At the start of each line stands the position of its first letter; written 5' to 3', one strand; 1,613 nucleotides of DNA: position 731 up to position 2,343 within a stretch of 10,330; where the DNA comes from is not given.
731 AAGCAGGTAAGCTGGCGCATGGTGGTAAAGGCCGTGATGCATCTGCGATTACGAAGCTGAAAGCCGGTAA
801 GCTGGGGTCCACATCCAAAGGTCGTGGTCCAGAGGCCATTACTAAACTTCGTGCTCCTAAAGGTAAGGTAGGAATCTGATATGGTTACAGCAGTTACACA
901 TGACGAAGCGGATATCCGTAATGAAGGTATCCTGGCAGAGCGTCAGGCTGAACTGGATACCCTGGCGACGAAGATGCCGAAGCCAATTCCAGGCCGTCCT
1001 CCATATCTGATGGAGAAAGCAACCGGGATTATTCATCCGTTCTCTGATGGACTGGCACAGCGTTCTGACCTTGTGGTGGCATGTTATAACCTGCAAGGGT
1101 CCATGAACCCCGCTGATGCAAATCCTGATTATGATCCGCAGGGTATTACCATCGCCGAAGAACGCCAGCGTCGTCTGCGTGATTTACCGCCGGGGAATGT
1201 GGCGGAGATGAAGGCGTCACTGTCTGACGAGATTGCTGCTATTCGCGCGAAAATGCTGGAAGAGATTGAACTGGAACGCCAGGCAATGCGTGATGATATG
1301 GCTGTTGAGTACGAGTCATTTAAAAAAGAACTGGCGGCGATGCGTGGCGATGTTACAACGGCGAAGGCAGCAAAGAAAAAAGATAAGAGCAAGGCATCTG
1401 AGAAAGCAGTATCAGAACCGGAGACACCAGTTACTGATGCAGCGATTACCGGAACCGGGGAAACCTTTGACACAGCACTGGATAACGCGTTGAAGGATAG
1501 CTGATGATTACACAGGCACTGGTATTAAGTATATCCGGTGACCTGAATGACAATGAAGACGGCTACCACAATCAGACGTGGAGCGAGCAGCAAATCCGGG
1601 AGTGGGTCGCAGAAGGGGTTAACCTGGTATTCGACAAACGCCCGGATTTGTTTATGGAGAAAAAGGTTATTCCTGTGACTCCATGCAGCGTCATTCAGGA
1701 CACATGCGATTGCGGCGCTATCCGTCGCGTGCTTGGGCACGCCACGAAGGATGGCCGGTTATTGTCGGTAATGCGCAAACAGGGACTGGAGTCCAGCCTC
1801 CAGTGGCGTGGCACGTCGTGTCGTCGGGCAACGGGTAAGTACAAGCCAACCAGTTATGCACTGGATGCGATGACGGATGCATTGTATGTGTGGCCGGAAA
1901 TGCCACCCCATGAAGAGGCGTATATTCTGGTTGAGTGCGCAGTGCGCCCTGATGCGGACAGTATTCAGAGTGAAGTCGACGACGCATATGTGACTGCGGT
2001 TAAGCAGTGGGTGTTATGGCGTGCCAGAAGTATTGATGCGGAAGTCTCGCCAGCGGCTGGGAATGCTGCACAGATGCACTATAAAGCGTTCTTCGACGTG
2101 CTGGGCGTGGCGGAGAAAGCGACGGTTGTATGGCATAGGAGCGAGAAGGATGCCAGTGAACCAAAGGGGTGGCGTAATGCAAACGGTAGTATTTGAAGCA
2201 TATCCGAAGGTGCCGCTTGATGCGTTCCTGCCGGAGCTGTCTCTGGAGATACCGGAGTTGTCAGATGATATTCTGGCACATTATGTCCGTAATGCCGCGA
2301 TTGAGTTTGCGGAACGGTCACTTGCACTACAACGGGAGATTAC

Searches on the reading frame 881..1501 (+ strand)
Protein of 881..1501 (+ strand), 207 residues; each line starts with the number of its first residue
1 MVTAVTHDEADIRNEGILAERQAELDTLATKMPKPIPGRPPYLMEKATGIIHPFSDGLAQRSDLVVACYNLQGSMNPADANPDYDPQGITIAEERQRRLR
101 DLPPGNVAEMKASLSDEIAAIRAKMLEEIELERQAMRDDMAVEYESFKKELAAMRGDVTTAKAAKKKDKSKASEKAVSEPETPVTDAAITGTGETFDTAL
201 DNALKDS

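Call 11: search_protein_families(library=pfam, proteins=[window:881-1501:+], max_evalue=0.01)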
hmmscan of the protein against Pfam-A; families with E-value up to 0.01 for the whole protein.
window:881-1501:+ (207 aa): 0 families

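Call 12: search_protein_families(library=phrogs, proteins=[window:881-1501:+], max_evalue=0.01)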
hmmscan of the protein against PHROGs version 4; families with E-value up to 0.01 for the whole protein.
window:881-1501:+ (207 aa): 2 families
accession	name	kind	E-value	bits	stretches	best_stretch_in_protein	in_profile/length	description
phrog_31421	-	unknown function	2e-10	42.3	1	32-108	26-98/111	-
phrog_9415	-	unknown function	0.0001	23.2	1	106-168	72-134/168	-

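Call 67: search_solved_structures(query=window:881-1501:+, max_evalue=1)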
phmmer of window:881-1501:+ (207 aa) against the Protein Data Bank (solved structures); distinct sequences matched with E-value up to 1: 1.
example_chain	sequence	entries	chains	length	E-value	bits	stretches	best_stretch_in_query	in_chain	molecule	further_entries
6h9l_A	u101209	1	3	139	0.25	14.7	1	112-201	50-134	Uncharacterized protein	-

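Call 104: search_protein_families(library=ncbifam, proteins=[window:881-1501:+], max_evalue=1)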
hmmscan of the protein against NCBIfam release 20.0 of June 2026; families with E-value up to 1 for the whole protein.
window:881-1501:+ (207 aa): 0 families

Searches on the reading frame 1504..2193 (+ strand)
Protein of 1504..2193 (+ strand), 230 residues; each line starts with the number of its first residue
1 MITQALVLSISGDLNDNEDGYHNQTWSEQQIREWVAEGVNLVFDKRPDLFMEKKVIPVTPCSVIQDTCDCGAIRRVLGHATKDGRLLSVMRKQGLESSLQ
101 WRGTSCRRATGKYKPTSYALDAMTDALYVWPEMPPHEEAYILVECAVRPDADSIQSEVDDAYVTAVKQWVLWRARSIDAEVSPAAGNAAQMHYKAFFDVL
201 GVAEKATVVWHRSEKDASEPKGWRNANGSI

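Call 11: search_protein_families(library=pfam, proteins=[window:1504-2193:+], max_evalue=0.01)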
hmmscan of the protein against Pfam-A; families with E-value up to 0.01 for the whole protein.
window:1504-2193:+ (230 aa): 1 family
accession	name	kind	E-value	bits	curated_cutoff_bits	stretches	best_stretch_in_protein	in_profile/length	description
PF24175.2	SU10_adaptor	-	5.8e-14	53.4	27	1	6-202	6-180/194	SU10 adaptor protein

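Call 12: search_protein_families(library=phrogs, proteins=[window:1504-2193:+], max_evalue=0.01)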
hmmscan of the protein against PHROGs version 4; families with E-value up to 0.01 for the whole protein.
window:1504-2193:+ (230 aa): 3 families
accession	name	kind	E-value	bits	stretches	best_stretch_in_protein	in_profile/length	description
phrog_399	-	head and packaging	8.8e-22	78.8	1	10-209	11-206/220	structural protein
phrog_23184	-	unknown function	3.3e-06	28.4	1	152-206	16-69/85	-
phrog_27974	-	head and packaging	4.5e-06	27.1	1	151-206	171-225/239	portal protein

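Call 29: search_dna_similar(query=window:1504-2193:+, collection=phages, mode=protein, max_evalue=0.001, max_rows=40, rows=spread)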
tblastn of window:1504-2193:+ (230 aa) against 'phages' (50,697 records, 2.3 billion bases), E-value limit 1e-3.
Records with a match: 17; places in all: 17; records where one place covers at least 80% of the query: 17.
Best place of each record, by identity: <60% 17.
By first word of the organism name: Ralstonia 15; Pseudomonas 2.
By host as written in the record: Ralstonia pseudosolanacearum I-31 (MT043) 5; Ralstonia pseudosolanacearum I-33 (MT061) 4; Ralstonia pseudosolanacearum I-31 (MT035) 2; Ralstonia solanacearum 2; Pseudomonas aeruginosa 2; Ralstonia solanacearum CQPS-1 1; Ralstonia pseudosolanacearum 1.
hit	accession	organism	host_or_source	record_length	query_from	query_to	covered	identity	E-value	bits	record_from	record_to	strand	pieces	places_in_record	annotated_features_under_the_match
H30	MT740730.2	Ralstonia phage Cimandef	Ralstonia pseudosolanacearum I-31 ...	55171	5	202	86%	26.0%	3e-5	50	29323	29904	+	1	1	adaptator protein 3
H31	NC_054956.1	Ralstonia phage Cimandef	Ralstonia pseudosolanacearum I-31 ...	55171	5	202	86%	26.0%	3e-5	50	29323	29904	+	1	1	structural protein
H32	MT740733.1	Ralstonia phage Dimitile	Ralstonia pseudosolanacearum I-31 ...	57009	5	202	86%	26.0%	3e-5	50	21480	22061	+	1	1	adaptor protein 3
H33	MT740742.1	Ralstonia phage Heva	Ralstonia pseudosolanacearum I-31 ...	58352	5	202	86%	26.0%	3e-5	50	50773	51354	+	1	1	hypothetical protein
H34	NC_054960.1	Ralstonia phage Heva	Ralstonia pseudosolanacearum I-31 ...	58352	5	202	86%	26.0%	3e-5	50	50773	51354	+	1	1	structural protein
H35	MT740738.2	Ralstonia phage Gamede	Ralstonia pseudosolanacearum I-31 ...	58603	5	202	86%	26.0%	3e-5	50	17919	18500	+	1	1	hypothetical protein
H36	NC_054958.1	Ralstonia phage Gamede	Ralstonia pseudosolanacearum I-31 ...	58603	5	202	86%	26.0%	3e-5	50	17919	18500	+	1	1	structural protein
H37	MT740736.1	Ralstonia phage Eline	Ralstonia pseudosolanacearum I-33 ...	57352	5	202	86%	25.5%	2e-5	51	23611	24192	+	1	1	hypothetical protein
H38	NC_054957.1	Ralstonia phage Eline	Ralstonia pseudosolanacearum I-33 ...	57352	5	202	86%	25.5%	2e-5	51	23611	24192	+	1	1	structural protein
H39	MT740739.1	Ralstonia phage Gerry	Ralstonia pseudosolanacearum I-33 ...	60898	5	202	86%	25.5%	2e-5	51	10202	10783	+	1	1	hypothetical protein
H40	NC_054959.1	Ralstonia phage Gerry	Ralstonia pseudosolanacearum I-33 ...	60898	5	202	86%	25.5%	2e-5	51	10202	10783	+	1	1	structural protein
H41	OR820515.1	Ralstonia phage AhaGv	Ralstonia solanacearum CQPS-1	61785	5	202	86%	25.4%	1e-7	57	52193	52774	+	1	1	ssDNA binding protein and ssDNA annealing protein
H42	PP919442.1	Ralstonia phage NK-7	Ralstonia solanacearum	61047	5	202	86%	25.4%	2e-7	57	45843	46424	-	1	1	virion-associated protein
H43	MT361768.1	Ralstonia phage RPZH6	Ralstonia pseudosolanacearum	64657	5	202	86%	25.4%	5e-7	56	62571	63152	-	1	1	virion associated protein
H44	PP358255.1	Ralstonia phage PY045S1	Ralstonia solanacearum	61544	5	202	86%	25.4%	6e-7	55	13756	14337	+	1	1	hypothetical protein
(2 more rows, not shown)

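Call 30: get_annotated_region(hit=H30, flank=8000)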
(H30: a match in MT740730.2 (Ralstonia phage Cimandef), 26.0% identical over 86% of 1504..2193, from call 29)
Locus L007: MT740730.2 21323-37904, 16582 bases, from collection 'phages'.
description: Ralstonia phage Cimandef, complete genome.
organism: Ralstonia phage Cimandef (NCBI taxid 2759720)
taxonomy: Viruses; Duplodnaviria; Heunggongvirae; Uroviricota; Caudoviricetes; Cimandefvirus; Cimandefvirus cimandef
host: Ralstonia pseudosolanacearum I-31 (MT043); source: tomato plant greenhouse; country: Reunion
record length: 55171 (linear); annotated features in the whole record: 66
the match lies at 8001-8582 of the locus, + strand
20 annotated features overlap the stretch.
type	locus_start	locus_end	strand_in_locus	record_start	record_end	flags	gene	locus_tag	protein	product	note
CDS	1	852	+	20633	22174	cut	-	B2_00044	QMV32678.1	terminase large subunit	-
CDS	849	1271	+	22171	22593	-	-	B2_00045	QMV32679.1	hypothetical protein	-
CDS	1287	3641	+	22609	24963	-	-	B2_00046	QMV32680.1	portal protein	-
CDS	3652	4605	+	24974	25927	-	-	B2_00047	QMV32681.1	hypothetical protein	-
CDS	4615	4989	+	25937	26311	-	-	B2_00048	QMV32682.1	hypothetical protein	-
CDS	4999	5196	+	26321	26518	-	-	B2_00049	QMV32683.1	hypothetical protein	-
CDS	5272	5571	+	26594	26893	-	-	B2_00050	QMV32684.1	hypothetical protein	-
CDS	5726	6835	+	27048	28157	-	-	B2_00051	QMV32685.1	major capsid protein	-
CDS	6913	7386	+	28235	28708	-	-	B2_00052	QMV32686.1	hypothetical protein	-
CDS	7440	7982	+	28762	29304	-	-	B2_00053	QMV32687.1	hypothetical protein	-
CDS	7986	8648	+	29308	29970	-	-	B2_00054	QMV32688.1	adaptator protein 3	-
CDS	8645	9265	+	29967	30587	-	-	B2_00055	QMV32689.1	hypothetical protein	-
CDS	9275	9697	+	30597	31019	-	-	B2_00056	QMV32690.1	hypothetical protein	-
CDS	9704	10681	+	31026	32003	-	-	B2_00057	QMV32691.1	hypothetical protein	-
CDS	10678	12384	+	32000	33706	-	-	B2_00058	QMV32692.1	hypothetical protein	-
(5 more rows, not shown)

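Call 35: find_related_loci(query=window:1504-2193:+, collection=viral_contigs, flank=6000)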
Query window:1504-2193:+ (230 aa) in viral_contigs; peptide patterns used: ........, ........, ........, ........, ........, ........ (x = any residue, [..] = any of these).
7 stretches matched a pattern, but none encodes a relative of the query by tblastn (E <= 1e-3).
